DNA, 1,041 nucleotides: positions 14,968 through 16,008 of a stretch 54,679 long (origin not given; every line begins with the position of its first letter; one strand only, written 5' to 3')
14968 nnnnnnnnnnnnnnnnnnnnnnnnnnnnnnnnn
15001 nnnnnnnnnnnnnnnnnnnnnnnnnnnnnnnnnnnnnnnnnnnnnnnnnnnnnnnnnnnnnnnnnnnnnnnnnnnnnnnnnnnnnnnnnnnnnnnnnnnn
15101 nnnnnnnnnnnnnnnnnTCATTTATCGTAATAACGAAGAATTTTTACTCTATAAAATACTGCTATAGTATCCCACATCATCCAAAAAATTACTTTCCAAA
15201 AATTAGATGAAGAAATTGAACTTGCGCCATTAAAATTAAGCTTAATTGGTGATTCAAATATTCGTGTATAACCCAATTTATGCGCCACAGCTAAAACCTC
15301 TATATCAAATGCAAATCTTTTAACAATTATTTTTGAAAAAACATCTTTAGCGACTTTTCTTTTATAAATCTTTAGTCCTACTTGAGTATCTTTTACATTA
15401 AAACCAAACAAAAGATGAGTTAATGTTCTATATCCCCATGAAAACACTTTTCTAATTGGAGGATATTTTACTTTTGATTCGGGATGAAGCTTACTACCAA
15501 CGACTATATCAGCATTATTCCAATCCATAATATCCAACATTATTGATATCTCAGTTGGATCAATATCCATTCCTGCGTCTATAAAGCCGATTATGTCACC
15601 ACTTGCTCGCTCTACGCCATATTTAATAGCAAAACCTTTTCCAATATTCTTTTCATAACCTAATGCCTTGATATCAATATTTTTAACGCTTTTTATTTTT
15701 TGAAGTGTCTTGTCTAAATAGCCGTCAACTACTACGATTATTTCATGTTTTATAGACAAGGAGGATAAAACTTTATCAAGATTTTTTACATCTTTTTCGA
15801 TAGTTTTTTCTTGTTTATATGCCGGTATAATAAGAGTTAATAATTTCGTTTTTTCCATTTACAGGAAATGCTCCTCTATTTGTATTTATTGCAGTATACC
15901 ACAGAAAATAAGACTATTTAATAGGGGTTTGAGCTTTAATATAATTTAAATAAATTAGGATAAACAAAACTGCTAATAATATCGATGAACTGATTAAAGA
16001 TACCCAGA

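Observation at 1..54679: A 54-kb locus devoted almost entirely to glycan building, in which about 20 GT-C-type membrane glycosyltransferases outnumber everything else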

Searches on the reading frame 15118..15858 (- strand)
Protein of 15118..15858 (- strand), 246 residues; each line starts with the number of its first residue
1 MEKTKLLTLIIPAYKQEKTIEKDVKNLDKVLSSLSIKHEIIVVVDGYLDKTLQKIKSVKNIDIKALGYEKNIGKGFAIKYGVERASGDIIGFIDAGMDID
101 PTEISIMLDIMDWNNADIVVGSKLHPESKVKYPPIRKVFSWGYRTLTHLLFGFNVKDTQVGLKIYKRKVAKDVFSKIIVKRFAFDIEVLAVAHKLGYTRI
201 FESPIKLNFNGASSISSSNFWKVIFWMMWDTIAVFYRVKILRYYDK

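Call 4: search_protein_families(library=pfam, proteins=[window:15118-15858:-])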
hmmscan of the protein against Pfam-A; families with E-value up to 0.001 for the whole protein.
window:15118-15858:- (246 aa): 2 families
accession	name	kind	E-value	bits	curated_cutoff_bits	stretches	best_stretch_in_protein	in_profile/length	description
PF00535.33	Glycos_transf_2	-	9.4e-18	65.1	23.3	1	9-174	2-168/168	Glycosyl transferase family 2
PF10111.15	Glyco_tranf_2_2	-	7.2e-06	26.1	27.3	1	8-112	1-107/276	Glycosyltransferase like family 2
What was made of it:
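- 15118..15858 (-): GT2, polyprenyl-phosphate sugar synthase-like (soluble type). Pfam GT2 (call 4).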

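Call 54: search_protein_families(library=ncbifam, proteins=[window:15118-15858:-], max_evalue=1e-8)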
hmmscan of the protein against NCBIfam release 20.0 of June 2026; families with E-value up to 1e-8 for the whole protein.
window:15118-15858:- (246 aa): 4 families
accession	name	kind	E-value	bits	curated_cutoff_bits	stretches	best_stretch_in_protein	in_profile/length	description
NF047588.1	GlcsyltransPgfSStrep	equivalog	3.5e-14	52.7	500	1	7-182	3-176/308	glycosyltransferase PgfS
NF058614.1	PPMAGASynPpgS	equivalog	2.9e-13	49.8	370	1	9-210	4-199/226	polyprenyl-phospho-N-acetylgalactosaminyl synthase PpgS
TIGR03937.1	PgaC_IcaA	equivalog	2.6e-11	43.1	422.3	1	2-113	42-152/407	poly-beta-1,6-N-acetyl-D-glucosamine synthase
NF007986.1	PRK10714.1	equivalog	1.7e-09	37.2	529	1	3-172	4-171/316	undecaprenyl-phosphate 4-deoxy-4-formamido-L-arabinose transferase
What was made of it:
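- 15118..15858 (-): NCBIfam PgfS 3.5e-14 and PpgS 2.9e-13 (call 54).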
